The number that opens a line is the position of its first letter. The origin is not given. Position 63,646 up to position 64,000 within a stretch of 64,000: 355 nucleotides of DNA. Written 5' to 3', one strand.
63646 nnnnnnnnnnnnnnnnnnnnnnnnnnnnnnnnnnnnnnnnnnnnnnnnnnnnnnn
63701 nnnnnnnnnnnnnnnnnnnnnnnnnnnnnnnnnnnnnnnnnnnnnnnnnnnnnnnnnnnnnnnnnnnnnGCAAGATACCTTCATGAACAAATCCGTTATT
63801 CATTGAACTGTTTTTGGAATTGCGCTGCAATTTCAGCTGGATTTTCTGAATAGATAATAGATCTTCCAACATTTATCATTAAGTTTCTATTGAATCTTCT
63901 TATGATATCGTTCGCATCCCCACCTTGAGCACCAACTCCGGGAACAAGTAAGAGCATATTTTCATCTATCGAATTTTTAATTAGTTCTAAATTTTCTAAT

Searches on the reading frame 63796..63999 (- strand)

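Call 3: search_protein_families(library=pfam, proteins=[window:63796-63999:-], max_evalue=0.01)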
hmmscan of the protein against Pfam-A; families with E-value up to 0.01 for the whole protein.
window:63796-63999:- (67 aa): 1 family
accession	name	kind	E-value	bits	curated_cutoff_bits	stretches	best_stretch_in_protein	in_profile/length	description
PF00215.30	OMPdecase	-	1.3e-06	29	27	1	8-60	161-220/221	Orotidine 5'-phosphate decarboxylase / HUMPS family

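Call 4: search_protein_families(library=ncbifam, proteins=[window:63796-63999:-], max_evalue=0.01)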
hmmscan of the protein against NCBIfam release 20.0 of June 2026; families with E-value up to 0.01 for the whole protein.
window:63796-63999:- (67 aa): 4 families
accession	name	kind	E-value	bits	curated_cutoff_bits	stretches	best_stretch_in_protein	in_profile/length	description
NF010386.0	PRK13813.1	equivalog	2.3e-10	40.4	208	1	2-65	152-213/216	orotidine 5'-phosphate decarboxylase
TIGR02127.1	pyrF_sub2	equivalog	3.3e-08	33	110.6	1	12-59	208-258/261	orotidine-5'-phosphate decarboxylase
TIGR01740.1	pyrF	equivalog_domain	3.5e-05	23.6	92.3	1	5-61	151-215/216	orotidine-5'-phosphate decarboxylase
NF001273.0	PRK00230.1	equivalog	0.00021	20.7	193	1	5-66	162-230/233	orotidine-5'-phosphate decarboxylase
